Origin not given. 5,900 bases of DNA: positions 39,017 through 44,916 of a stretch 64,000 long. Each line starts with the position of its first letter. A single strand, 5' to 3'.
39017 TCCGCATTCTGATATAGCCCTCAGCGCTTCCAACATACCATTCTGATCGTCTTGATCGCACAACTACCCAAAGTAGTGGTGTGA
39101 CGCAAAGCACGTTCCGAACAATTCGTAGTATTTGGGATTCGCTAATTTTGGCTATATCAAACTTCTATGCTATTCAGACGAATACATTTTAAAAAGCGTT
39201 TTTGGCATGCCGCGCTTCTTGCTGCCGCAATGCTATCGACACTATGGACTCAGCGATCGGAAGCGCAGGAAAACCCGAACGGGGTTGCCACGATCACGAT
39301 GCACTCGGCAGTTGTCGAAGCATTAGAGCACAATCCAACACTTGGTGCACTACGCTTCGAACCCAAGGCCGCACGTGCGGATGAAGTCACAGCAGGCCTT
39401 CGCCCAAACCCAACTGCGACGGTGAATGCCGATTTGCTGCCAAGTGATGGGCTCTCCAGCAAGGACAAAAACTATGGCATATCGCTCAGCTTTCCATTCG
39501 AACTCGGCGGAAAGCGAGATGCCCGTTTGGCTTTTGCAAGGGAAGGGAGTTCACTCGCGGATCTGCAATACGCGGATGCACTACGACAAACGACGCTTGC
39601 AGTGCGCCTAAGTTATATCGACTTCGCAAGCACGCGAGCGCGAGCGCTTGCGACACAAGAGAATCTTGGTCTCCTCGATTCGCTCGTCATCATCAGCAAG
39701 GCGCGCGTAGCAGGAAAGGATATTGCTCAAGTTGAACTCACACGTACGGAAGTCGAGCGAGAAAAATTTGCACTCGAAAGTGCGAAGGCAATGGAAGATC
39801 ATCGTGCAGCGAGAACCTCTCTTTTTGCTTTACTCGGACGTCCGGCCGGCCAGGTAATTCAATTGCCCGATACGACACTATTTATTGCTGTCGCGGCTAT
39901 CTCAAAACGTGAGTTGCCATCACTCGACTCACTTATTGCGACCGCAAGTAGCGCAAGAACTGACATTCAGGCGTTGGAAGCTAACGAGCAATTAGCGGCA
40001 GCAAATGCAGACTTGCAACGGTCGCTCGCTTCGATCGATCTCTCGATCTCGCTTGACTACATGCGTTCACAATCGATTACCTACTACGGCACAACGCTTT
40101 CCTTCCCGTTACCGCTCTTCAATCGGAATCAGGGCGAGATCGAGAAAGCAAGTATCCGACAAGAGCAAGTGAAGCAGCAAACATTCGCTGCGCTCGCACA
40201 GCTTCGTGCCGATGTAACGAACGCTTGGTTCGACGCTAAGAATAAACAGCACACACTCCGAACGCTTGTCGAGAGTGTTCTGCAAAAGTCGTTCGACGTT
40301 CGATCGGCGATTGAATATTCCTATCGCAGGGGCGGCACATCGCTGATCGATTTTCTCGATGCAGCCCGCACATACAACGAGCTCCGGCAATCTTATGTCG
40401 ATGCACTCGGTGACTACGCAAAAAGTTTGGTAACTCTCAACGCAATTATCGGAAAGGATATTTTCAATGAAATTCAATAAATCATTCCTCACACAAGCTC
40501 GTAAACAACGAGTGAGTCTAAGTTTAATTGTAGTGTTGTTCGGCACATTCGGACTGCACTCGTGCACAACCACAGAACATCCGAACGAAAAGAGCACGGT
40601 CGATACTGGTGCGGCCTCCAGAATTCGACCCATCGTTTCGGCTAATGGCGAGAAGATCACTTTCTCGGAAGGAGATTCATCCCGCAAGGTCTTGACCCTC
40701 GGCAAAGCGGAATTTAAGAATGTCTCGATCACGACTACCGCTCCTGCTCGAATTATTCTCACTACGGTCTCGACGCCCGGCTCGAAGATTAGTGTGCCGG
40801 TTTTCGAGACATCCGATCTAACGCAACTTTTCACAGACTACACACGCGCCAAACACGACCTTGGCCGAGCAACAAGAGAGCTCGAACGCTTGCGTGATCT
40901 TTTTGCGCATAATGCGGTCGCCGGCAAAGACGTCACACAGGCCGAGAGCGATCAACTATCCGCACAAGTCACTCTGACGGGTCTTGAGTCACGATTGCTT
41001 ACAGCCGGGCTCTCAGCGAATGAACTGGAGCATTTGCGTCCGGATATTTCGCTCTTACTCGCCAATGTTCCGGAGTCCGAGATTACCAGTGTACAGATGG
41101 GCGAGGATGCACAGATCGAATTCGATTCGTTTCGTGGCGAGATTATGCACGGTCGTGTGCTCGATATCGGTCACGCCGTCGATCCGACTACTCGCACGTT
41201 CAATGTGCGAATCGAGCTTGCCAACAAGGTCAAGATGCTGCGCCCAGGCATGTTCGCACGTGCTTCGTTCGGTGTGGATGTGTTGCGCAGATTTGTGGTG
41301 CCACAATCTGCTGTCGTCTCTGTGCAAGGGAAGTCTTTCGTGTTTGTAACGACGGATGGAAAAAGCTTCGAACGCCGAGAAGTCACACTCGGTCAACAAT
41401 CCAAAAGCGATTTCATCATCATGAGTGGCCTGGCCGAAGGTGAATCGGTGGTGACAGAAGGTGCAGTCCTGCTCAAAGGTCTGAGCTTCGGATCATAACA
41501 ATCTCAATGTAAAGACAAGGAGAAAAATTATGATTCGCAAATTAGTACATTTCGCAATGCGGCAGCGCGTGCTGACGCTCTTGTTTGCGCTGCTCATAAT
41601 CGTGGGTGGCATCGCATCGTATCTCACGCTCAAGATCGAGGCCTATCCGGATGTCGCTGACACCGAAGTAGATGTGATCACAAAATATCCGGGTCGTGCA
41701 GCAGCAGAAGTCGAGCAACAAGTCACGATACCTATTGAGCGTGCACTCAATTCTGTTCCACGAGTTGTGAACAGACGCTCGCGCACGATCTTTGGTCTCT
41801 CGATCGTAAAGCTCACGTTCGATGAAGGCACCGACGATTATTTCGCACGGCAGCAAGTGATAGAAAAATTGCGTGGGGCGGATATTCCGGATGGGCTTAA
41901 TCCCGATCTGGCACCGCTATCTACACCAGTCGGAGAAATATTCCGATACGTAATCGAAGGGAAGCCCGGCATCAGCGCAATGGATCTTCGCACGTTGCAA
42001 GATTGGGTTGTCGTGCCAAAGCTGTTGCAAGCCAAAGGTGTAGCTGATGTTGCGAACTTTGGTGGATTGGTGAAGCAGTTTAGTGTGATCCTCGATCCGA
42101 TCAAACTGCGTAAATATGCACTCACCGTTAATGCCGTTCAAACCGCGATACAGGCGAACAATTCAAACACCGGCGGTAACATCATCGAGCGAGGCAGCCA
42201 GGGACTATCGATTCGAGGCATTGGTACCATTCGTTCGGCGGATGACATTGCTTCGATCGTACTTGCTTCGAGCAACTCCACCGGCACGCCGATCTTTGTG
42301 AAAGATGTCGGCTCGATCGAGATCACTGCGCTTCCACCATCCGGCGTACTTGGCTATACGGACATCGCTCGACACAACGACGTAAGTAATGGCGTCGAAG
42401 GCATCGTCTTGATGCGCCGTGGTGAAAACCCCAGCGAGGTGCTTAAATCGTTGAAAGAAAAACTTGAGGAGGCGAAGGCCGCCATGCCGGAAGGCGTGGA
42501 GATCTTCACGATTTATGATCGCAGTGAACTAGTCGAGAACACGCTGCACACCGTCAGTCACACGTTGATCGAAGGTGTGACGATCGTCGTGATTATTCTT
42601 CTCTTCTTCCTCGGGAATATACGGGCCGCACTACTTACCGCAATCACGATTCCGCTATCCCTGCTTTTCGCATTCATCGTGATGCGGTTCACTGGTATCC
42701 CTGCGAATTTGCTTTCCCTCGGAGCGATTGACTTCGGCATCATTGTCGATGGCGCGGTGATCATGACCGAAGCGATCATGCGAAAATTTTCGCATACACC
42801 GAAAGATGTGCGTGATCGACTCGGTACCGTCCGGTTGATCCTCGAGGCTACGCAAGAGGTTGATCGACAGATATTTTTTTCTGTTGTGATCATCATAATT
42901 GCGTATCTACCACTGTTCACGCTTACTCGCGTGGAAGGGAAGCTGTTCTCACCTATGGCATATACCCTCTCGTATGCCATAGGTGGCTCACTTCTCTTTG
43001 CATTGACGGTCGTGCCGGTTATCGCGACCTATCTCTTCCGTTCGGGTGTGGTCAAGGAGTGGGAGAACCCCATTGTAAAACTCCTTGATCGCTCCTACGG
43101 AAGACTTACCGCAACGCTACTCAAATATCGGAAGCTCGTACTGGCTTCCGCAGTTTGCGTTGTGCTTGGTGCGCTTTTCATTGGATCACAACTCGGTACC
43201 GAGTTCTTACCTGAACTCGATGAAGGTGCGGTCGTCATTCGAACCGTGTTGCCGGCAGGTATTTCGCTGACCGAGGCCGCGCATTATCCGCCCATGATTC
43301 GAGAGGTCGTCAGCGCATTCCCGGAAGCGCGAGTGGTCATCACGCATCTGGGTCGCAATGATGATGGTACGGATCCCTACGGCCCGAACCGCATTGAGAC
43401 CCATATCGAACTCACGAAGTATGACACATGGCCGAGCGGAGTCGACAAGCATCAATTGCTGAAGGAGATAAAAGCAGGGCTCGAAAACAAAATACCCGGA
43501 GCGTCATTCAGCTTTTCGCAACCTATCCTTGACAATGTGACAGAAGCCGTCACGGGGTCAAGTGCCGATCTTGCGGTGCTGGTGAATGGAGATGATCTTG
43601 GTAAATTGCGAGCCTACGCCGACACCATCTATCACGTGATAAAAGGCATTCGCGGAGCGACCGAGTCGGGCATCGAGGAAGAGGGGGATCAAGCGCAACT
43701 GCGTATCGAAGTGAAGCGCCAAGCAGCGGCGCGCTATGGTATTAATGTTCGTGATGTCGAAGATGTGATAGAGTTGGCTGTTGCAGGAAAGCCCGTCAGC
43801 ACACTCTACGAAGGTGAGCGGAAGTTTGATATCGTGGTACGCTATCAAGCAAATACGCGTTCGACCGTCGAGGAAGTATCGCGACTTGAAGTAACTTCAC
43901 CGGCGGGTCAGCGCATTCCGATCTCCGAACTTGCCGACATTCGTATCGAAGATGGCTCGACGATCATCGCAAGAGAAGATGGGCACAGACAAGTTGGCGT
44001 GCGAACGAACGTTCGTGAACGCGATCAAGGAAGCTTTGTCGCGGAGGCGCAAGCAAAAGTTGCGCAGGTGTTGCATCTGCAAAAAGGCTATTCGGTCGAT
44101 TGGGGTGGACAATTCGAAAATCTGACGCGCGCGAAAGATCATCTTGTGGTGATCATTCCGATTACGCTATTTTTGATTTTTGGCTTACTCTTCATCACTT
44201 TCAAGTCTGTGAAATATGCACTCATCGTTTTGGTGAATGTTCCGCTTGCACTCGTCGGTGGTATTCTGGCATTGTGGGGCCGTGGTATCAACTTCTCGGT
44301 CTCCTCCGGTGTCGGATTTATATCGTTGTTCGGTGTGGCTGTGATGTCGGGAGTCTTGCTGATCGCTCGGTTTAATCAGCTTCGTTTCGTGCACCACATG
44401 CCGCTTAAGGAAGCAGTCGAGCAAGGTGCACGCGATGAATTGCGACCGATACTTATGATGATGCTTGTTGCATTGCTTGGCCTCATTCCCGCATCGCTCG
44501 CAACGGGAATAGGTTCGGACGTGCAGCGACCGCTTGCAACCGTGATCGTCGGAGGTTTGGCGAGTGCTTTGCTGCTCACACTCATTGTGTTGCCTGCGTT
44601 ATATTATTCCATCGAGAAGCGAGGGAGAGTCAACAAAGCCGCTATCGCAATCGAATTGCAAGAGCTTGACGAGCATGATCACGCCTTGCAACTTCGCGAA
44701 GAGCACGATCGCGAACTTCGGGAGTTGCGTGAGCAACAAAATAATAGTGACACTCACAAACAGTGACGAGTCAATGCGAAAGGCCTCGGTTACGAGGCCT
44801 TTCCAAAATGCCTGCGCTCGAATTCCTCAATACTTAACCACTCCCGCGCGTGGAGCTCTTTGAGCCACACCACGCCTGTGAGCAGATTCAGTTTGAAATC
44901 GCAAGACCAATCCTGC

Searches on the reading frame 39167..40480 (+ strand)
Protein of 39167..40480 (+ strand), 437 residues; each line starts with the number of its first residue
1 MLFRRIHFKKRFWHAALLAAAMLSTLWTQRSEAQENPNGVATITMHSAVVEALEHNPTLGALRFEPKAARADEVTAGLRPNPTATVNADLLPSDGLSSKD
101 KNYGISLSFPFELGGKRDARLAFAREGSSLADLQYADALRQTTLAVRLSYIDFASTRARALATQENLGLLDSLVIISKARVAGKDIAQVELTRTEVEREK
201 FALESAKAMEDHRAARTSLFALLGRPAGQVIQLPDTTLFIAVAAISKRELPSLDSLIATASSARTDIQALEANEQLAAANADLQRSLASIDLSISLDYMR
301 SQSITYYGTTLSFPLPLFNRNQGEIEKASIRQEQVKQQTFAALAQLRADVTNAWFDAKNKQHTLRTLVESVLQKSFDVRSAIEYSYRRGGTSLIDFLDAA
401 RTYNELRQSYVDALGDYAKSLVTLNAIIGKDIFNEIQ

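Call 9: search_protein_families(library=pfam, proteins=[window:39167-40480:+], max_evalue=0.001)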
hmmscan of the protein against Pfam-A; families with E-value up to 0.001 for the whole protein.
window:39167-40480:+ (437 aa): 1 family
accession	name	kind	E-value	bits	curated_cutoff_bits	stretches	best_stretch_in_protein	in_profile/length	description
PF02321.23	OEP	-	7.6e-40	137.2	22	2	253-429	1-187/187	Outer membrane efflux protein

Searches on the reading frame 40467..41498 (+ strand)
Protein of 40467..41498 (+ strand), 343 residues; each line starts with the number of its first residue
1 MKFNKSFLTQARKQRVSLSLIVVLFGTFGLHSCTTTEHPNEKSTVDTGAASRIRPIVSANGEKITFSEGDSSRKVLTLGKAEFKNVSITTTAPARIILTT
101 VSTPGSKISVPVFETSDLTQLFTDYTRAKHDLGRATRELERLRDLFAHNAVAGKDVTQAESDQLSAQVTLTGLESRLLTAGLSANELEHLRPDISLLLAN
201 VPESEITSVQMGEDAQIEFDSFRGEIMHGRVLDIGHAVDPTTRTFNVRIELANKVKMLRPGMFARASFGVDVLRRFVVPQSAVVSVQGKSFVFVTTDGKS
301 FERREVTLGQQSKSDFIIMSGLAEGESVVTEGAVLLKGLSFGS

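Call 9: search_protein_families(library=pfam, proteins=[window:40467-41498:+], max_evalue=0.001)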
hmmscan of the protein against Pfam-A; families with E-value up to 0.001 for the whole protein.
window:40467-41498:+ (343 aa): 2 families
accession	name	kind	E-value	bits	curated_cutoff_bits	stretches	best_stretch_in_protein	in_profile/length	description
PF16576.10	HlyD_D23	-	2.1e-17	63.6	30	1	198-264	148-214/214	Barrel-sandwich domain of CusB or HlyD membrane-fusion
PF13437.12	HlyD_3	-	5.2e-06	27.6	22.2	1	198-261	39-106/106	HlyD family secretion protein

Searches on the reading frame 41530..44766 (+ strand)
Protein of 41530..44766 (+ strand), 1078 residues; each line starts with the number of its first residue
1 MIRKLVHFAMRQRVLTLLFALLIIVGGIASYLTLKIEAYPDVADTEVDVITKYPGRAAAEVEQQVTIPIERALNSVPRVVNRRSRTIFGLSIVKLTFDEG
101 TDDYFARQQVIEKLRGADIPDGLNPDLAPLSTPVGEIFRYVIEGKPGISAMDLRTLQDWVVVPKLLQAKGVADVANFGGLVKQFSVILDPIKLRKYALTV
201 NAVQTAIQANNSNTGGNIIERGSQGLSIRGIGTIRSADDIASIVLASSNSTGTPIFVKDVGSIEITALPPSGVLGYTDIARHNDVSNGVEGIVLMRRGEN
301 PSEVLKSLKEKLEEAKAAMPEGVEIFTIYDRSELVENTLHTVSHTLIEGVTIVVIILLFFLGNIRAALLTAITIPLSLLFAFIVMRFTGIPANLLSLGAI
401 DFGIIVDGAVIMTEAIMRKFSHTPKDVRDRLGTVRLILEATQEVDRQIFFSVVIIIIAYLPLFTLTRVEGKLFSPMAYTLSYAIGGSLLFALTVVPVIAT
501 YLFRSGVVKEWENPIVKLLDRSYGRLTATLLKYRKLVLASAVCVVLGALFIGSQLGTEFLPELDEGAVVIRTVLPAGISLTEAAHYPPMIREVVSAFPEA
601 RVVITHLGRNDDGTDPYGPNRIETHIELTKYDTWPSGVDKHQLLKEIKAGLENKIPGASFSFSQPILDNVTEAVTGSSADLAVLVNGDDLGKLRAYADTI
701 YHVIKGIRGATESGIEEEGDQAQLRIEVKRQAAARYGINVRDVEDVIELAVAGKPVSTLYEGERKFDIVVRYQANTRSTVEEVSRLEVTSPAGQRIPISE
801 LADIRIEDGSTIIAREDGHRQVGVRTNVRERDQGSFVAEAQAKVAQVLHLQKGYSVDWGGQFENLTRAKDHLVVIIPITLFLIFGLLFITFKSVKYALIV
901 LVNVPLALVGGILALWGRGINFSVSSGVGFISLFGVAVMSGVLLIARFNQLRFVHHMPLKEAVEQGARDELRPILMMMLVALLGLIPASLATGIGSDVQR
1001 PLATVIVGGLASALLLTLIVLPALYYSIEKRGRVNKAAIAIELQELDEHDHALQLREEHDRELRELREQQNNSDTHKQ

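Call 9: search_protein_families(library=pfam, proteins=[window:41530-44766:+], max_evalue=0.001)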
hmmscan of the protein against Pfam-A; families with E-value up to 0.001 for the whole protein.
window:41530-44766:+ (1078 aa): 2 families
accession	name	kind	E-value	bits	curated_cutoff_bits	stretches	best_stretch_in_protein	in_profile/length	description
PF00873.25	ACR_tran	-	2e-257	857.2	28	1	6-1028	2-1020/1021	AcrB/AcrD/AcrF family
PF03176.21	MMPL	-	4.8e-05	22.9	20.5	1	822-1026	92-300/333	MMPL family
